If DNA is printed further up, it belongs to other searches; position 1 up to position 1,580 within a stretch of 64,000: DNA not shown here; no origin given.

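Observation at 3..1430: Chaperonin paralogue with degenerate ATPase motifs and an N-terminal extension of about 50 aa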

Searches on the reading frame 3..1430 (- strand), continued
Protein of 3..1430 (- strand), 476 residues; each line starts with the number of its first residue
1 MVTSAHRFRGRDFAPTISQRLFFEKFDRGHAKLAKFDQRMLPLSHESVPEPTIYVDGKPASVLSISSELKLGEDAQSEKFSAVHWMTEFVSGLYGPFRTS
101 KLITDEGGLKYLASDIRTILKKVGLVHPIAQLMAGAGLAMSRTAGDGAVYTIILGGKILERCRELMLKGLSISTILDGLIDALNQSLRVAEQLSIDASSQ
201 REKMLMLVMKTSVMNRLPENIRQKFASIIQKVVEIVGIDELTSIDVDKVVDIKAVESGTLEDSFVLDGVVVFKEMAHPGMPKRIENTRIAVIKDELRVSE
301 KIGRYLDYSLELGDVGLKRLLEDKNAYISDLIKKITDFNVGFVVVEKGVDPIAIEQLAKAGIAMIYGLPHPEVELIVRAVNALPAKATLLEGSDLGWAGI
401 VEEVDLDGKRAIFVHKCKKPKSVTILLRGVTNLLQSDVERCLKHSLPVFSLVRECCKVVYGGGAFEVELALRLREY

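Call 66: find_encoding_contigs(protein=P0431, flank=3000, max_places=10)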
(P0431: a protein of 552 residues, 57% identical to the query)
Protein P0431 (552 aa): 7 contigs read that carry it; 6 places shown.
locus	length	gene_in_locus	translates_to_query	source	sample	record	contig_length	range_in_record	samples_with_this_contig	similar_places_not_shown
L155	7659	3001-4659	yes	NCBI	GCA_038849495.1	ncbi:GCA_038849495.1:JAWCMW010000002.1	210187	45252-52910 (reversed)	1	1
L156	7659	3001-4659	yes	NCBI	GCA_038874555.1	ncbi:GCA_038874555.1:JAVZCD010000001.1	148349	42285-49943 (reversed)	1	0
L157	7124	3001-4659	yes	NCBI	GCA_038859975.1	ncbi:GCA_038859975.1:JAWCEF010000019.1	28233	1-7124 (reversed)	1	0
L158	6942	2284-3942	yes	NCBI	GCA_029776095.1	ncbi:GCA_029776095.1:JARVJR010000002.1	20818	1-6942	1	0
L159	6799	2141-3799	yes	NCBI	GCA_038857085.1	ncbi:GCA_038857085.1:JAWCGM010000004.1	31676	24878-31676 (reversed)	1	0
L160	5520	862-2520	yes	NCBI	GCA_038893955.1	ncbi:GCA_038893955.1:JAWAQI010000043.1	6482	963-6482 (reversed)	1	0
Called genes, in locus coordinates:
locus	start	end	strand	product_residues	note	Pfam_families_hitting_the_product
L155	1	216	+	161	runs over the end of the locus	-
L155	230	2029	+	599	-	PF04068:Fer4_RLI (weak), PF12837:Fer4_6 (faint), PF12838:Fer4_7 (faint), PF13187:Fer4_9 (faint), PF00037:Fer4 (weak), PF02463:SMC_N (faint), PF00005:ABC_tran, PF00005:ABC_tran, +1 more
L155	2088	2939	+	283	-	PF25133:TYW2_N_2, PF02475:TRM5-TYW2_MTfase, PF09445:Methyltransf_15 (faint)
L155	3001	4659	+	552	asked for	PF00118:Cpn60_TCP1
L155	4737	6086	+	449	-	PF00890:FAD_binding_2 (faint), PF01134:GIDA (weak), PF01266:DAO (faint), PF01494:FAD_binding_3, PF03486:HI0933_like (weak), PF04820:Trp_halogenase (faint), PF12831:FAD_oxidored, PF22578:GGR_cat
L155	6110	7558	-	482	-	PF00478:IMPDH, PF00571:CBS, PF01645:Glu_synthase (weak), PF03060:NMO (weak), PF01070:FMN_dh (weak)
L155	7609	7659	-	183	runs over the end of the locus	-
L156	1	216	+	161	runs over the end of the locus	-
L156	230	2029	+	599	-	PF04068:Fer4_RLI (weak), PF12837:Fer4_6 (faint), PF12838:Fer4_7 (faint), PF13187:Fer4_9 (faint), PF00037:Fer4 (weak), PF02463:SMC_N (faint), PF00005:ABC_tran, PF00005:ABC_tran, +1 more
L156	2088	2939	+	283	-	PF25133:TYW2_N_2, PF02475:TRM5-TYW2_MTfase, PF09445:Methyltransf_15 (faint)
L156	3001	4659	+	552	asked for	PF00118:Cpn60_TCP1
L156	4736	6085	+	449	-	PF00890:FAD_binding_2 (faint), PF01134:GIDA (weak), PF01266:DAO (faint), PF01494:FAD_binding_3, PF03486:HI0933_like (weak), PF04820:Trp_halogenase (faint), PF12831:FAD_oxidored, PF22578:GGR_cat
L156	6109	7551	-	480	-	PF00478:IMPDH, PF00571:CBS, PF01645:Glu_synthase (weak), PF03060:NMO (weak), PF01070:FMN_dh (weak)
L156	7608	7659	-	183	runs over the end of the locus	-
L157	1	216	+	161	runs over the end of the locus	-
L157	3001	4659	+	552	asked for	PF00118:Cpn60_TCP1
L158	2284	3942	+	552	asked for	PF00118:Cpn60_TCP1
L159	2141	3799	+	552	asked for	PF00118:Cpn60_TCP1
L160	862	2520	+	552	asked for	PF00118:Cpn60_TCP1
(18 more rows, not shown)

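Call 71: search_protein_families(library=pfam, proteins=[L010:6744-7934:+, L010:12175-13521:-, L010:3499-4443:-, L010:4449-5201:-, L010:5350-5787:+, L068:9773-10144:+, L001:17496-18248:+, L068:6147-7163:+, L001:11853-13268:-, L070:1216-1524:+], max_evalue=0.001)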
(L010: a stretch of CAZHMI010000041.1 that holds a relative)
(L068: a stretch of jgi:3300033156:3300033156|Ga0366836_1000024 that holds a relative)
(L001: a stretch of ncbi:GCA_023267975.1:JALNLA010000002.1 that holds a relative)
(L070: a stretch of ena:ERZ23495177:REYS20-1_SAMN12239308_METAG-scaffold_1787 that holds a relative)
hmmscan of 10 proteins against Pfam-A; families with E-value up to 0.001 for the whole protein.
L010:6744-7934:+ (396 aa): 6 families
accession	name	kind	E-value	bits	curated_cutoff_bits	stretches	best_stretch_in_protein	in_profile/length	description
PF01053.26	Cys_Met_Meta_PP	-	9.9e-138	459.3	27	1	11-393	2-380/381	Cys/Met metabolism PLP-dependent enzyme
PF00155.27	Aminotran_1_2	-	1.9e-11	44.2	19.7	1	71-242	46-247/361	Aminotransferase class I and II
PF01212.27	Beta_elim_lyase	-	9.4e-11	42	27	1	66-285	31-270/288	Beta-eliminating lyase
PF00266.25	Aminotran_5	-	2.8e-08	33.6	21.5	1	89-216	68-204/371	Aminotransferase class-V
PF06838.17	Met_gamma_lyase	-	3.7e-08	32.8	24.2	1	71-245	59-255/405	Methionine gamma-lyase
PF01041.23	DegT_DnrJ_EryC1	-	2.5e-07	30.7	19.8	1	67-255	24-213/360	DegT/DnrJ/EryC1/StrS aminotransferase family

L010:12175-13521:- (448 aa): 1 family
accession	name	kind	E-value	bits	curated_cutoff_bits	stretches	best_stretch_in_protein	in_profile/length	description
PF02133.21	Transp_cyt_pur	-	1.5e-20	73.8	23.5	1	29-406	11-422/440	Permease for cytosine/purines, uracil, thiamine, allantoin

L010:3499-4443:- (314 aa): 1 family
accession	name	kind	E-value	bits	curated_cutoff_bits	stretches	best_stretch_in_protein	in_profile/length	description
PF01869.26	BcrAD_BadFG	-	1.9e-50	172.3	31.5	1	10-306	2-271/271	BadF/BadG/BcrA/BcrD ATPase family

L010:4449-5201:- (250 aa): 2 families
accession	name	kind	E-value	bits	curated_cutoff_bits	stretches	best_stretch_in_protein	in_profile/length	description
PF01411.24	tRNA-synt_2c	-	2.9e-14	52.9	30.3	1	26-105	470-550/552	tRNA synthetases class II (A)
PF07973.19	tRNA_SAD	-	6.3e-07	29.7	24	1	205-234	2-31/44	Threonyl and Alanyl tRNA synthetase second additional domain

L010:5350-5787:+ (145 aa): 1 family
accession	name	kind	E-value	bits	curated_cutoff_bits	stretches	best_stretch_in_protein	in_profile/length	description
PF00164.32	Ribosom_S12_S23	-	7.3e-43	145.2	22.3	1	37-145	3-110/110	Ribosomal protein S12/S23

L068:9773-10144:+ (123 aa): 1 family
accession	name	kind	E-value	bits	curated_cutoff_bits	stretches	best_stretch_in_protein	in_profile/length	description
PF17647.6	DUF5518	-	7.2e-05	23.3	27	1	3-108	12-115/116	Family of unknown function (DUF5518)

L001:17496-18248:+ (250 aa): 2 families
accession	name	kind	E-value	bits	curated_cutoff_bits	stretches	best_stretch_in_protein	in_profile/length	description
PF01177.27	Asp_Glu_race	-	1.3e-46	159.5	31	1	20-214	11-211/211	Asp/Glu/Hydantoin racemase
PF07302.16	AroM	-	5.3e-06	26.5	23.8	1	12-209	28-210/219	AroM protein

L068:6147-7163:+ (338 aa): 0 families

L001:11853-13268:- (471 aa): 1 family
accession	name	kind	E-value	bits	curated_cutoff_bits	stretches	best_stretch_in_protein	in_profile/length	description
PF13416.11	SBP_bac_8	-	8.7e-06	26.2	27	1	191-347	112-259/279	Bacterial extracellular solute-binding protein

L070:1216-1524:+ (102 aa): 1 family
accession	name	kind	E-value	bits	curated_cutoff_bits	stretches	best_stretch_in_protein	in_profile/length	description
PF19585.4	DUF6092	-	1.1e-23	83.7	28.7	1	9-94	2-85/86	Family of unknown function (DUF6092)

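Call 88: predict_structure(alignment_id=A3)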
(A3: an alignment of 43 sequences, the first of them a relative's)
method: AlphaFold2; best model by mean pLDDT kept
length: 609 residues; sequences in the alignment: 43
mean_pLDDT: 80.7   pTM: 0.75
mean pLDDT of the five models: 80.7, 80.2, 79.6, 79.1, 78.1
residues with pLDDT >= 90: 269; 70-90: 206; 50-70: 65; < 50: 69
segments of 3 or more residues with pLDDT < 50: 1-24, 26-48, 301-312
pLDDT, mean of each block of 10 residues (from residue 1): 27 36 47 42 45 50 60 86 94 80 65 77 82 93 88 98 95 96 97 90 81 71 84 86 76 87 91 93 95 80 45 62 85 90 92 92 92 91 88 93 89 91 90 79 83 82 96 96 96 98 92 95 94 87 90 97 92 65 62 67 59
secondary structure, 60 per line:
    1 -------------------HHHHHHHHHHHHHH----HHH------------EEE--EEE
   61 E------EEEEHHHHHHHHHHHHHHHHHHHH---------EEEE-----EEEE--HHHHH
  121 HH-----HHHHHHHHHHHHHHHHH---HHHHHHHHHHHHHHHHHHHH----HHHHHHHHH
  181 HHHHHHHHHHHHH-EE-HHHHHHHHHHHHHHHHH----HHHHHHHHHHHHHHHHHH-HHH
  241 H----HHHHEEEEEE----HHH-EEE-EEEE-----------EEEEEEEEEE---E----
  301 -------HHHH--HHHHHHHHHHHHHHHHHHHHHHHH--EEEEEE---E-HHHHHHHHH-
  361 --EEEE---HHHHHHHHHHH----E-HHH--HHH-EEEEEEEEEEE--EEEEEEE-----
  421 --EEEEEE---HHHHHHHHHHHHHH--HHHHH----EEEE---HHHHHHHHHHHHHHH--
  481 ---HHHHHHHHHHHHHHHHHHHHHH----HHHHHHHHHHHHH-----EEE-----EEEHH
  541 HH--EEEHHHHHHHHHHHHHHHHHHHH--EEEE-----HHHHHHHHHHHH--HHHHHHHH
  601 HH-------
elements in order: H20-33 E53-55 E58-61 E68-71 H72-91 E101-104 E110-113 H116-122 H128-144 H148-167 H172-193 H198-214 H219-236 H238-241 H246-249 E250-255 E264-266 E268-271 E283-292 H308-311 H314-337 E340-345 H351-359 E363-366 H370-380 E396-406 E409-415 E423-428 H432-445 H448-452 E457-460 H464-478 H484-505 H510-522 E528-530 E536-538 H539-542 E545-547 H548-567 E570-573 H579-590 H593-602

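Call 95: search_protein_families(library=ncbifam, proteins=[P0001, P0023, P0125, P0135, P0132, P0431], max_evalue=1e-40)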
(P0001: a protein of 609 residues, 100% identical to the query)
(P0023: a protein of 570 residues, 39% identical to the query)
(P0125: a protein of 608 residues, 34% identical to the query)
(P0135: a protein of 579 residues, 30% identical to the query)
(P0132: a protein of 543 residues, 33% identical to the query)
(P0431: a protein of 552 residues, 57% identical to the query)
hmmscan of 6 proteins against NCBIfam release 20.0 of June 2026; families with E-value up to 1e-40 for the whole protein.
P0001 (609 aa): 10 families
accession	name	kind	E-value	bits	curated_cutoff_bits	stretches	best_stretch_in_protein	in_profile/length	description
NF041082.2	thermosome_alpha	equivalog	7.5e-96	322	450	1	59-573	2-517/519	thermosome subunit alpha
NF041083.2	thermosome_beta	equivalog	6.3e-94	315.8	400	1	62-573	5-518/520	thermosome subunit beta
TIGR02339.1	thermosome_arch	subfamily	6.9e-92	308.9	671.1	1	62-573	4-519/521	thermosome subunit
TIGR02344.1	chap_CCT_gamma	equivalog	9.3e-73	245.5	553.45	1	62-576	4-524/526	T-complex protein 1 subunit gamma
TIGR02342.1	chap_CCT_delta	equivalog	1.3e-64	218.6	695.35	1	82-574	17-516/517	T-complex protein 1 subunit delta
TIGR02346.1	chap_CCT_theta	equivalog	1.7e-62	211.6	455.9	1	73-575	17-520/531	T-complex protein 1 subunit theta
TIGR02345.1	chap_CCT_eta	equivalog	2.5e-61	207.6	669.2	1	81-574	25-520/523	T-complex protein 1 subunit eta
TIGR02343.1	chap_CCT_epsi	equivalog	1.2e-58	199.1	710.5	1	72-573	25-530/532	T-complex protein 1 subunit epsilon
TIGR02347.1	chap_CCT_zeta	equivalog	3e-57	194.4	587.15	1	66-573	8-524/531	T-complex protein 1 subunit zeta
TIGR02340.1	chap_CCT_alpha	equivalog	4.5e-50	170.9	800.2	1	64-574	2-529/536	T-complex protein 1 subunit alpha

P0023 (570 aa): 11 families
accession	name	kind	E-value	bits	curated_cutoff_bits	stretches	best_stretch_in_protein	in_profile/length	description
NF041082.2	thermosome_alpha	equivalog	5.3e-128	428.1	450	1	26-543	5-517/519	thermosome subunit alpha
TIGR02339.1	thermosome_arch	subfamily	2.2e-125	419.4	671.1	1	26-543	4-519/521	thermosome subunit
NF041083.2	thermosome_beta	equivalog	5.9e-122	408.3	400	1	26-543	5-518/520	thermosome subunit beta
TIGR02344.1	chap_CCT_gamma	equivalog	1.1e-95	321.1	553.45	1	26-543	4-521/526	T-complex protein 1 subunit gamma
TIGR02345.1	chap_CCT_eta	equivalog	2.8e-95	319.6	669.2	1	26-545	6-521/523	T-complex protein 1 subunit eta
TIGR02343.1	chap_CCT_epsi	equivalog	1.7e-84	284.4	710.5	1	32-543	21-530/532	T-complex protein 1 subunit epsilon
TIGR02342.1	chap_CCT_delta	equivalog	1.1e-83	281.6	695.35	1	37-543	8-515/517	T-complex protein 1 subunit delta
TIGR02346.1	chap_CCT_theta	equivalog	8.4e-83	278.6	455.9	1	27-550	6-525/531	T-complex protein 1 subunit theta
TIGR02340.1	chap_CCT_alpha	equivalog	5.6e-82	276.2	800.2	1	33-546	7-531/536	T-complex protein 1 subunit alpha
TIGR02341.1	chap_CCT_beta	equivalog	1e-71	242.2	522.15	1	29-545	5-515/519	T-complex protein 1 subunit beta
TIGR02347.1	chap_CCT_zeta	equivalog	1.2e-70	238.5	587.15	1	35-544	13-525/531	T-complex protein 1 subunit zeta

P0125 (608 aa): 9 families
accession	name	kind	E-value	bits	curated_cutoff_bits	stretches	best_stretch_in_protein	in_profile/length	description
NF041082.2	thermosome_alpha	equivalog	1.5e-71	241.9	450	1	77-570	22-515/519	thermosome subunit alpha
TIGR02339.1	thermosome_arch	subfamily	4.3e-69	233.6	671.1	1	79-571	24-518/521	thermosome subunit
NF041083.2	thermosome_beta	equivalog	1.7e-68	231.9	400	1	79-569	25-515/520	thermosome subunit beta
TIGR02345.1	chap_CCT_eta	equivalog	3e-53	180.9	669.2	1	82-573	29-520/523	T-complex protein 1 subunit eta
TIGR02346.1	chap_CCT_theta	equivalog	5.3e-47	160.5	455.9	1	85-569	32-515/531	T-complex protein 1 subunit theta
TIGR02344.1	chap_CCT_gamma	equivalog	8.8e-47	159.8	553.45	1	74-575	18-524/526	T-complex protein 1 subunit gamma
TIGR02340.1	chap_CCT_alpha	equivalog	1.4e-45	156.1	800.2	1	80-574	21-530/536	T-complex protein 1 subunit alpha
TIGR02343.1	chap_CCT_epsi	equivalog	1.5e-42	145.9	710.5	1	79-569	35-527/532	T-complex protein 1 subunit epsilon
TIGR02342.1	chap_CCT_delta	equivalog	8.3e-42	143.4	695.35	1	79-569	17-512/517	T-complex protein 1 subunit delta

P0135 (579 aa): 9 families
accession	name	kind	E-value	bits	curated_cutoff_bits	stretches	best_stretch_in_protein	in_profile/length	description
NF041082.2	thermosome_alpha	equivalog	2.7e-83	280.6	450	1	29-547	2-518/519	thermosome subunit alpha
NF041083.2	thermosome_beta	equivalog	7.2e-80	269.4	400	1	29-547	2-519/520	thermosome subunit beta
TIGR02339.1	thermosome_arch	subfamily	1.3e-78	265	671.1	1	29-547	1-520/521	thermosome subunit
TIGR02345.1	chap_CCT_eta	equivalog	1.3e-64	218.4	669.2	1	29-548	3-521/523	T-complex protein 1 subunit eta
TIGR02344.1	chap_CCT_gamma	equivalog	7.5e-59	199.6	553.45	1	29-546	1-521/526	T-complex protein 1 subunit gamma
TIGR02340.1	chap_CCT_alpha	equivalog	2e-54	185.2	800.2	1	43-549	11-531/536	T-complex protein 1 subunit alpha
TIGR02343.1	chap_CCT_epsi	equivalog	1.9e-50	172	710.5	1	45-546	28-530/532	T-complex protein 1 subunit epsilon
TIGR02346.1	chap_CCT_theta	equivalog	3.3e-47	161.1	455.9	1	41-548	15-520/531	T-complex protein 1 subunit theta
TIGR02347.1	chap_CCT_zeta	equivalog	2.5e-43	148.4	587.15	1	41-548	13-526/531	T-complex protein 1 subunit zeta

P0132 (543 aa): 11 families
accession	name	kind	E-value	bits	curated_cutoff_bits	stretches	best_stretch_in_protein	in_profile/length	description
NF041082.2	thermosome_alpha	equivalog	7.7e-169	562.8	450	1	2-507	17-518/519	thermosome subunit alpha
NF041083.2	thermosome_beta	equivalog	9.8e-166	552.8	400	1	2-507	17-519/520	thermosome subunit beta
TIGR02339.1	thermosome_arch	subfamily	4.7e-164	547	671.1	1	2-507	16-520/521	thermosome subunit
TIGR02342.1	chap_CCT_delta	equivalog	4.3e-114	381.9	695.35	1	2-508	9-517/517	T-complex protein 1 subunit delta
TIGR02340.1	chap_CCT_alpha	equivalog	9.1e-113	377.8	800.2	1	3-506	13-528/536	T-complex protein 1 subunit alpha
TIGR02343.1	chap_CCT_epsi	equivalog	1.7e-112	376.7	710.5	1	2-505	27-529/532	T-complex protein 1 subunit epsilon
TIGR02345.1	chap_CCT_eta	equivalog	6.1e-107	358.1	669.2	1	7-508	23-521/523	T-complex protein 1 subunit eta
TIGR02344.1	chap_CCT_gamma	equivalog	6.8e-104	348.2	553.45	1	3-506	17-521/526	T-complex protein 1 subunit gamma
TIGR02347.1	chap_CCT_zeta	equivalog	2.1e-91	307.1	587.15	1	7-505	21-523/531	T-complex protein 1 subunit zeta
TIGR02341.1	chap_CCT_beta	equivalog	1.4e-90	304.5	522.15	1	3-508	15-515/519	T-complex protein 1 subunit beta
TIGR02346.1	chap_CCT_theta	equivalog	2e-84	284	455.9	1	6-512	22-524/531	T-complex protein 1 subunit theta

P0431 (552 aa): 11 families
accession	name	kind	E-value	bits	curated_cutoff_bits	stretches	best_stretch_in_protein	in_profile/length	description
NF041083.2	thermosome_beta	equivalog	6.8e-249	827.2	400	1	14-532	1-520/520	thermosome subunit beta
NF041082.2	thermosome_alpha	equivalog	1.3e-246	819.5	450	1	14-532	1-519/519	thermosome subunit alpha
TIGR02339.1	thermosome_arch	subfamily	1.5e-236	786.2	671.1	1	15-531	1-520/521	thermosome subunit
TIGR02343.1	chap_CCT_epsi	equivalog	1.5e-154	515.6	710.5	1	12-530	7-530/532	T-complex protein 1 subunit epsilon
TIGR02344.1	chap_CCT_gamma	equivalog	2e-154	515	553.45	1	15-533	1-524/526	T-complex protein 1 subunit gamma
TIGR02340.1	chap_CCT_alpha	equivalog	7.4e-152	506.8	800.2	1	25-532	7-530/536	T-complex protein 1 subunit alpha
TIGR02342.1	chap_CCT_delta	equivalog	1e-150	502.8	695.35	1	27-531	6-516/517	T-complex protein 1 subunit delta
TIGR02345.1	chap_CCT_eta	equivalog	2.3e-140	468.4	669.2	1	14-532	2-521/523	T-complex protein 1 subunit eta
TIGR02347.1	chap_CCT_zeta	equivalog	4e-118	395.3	587.15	1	19-534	5-528/531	T-complex protein 1 subunit zeta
TIGR02346.1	chap_CCT_theta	equivalog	1.3e-117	393.4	455.9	1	18-534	5-522/531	T-complex protein 1 subunit theta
TIGR02341.1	chap_CCT_beta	equivalog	5e-115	385.1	522.15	1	18-532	2-515/519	T-complex protein 1 subunit beta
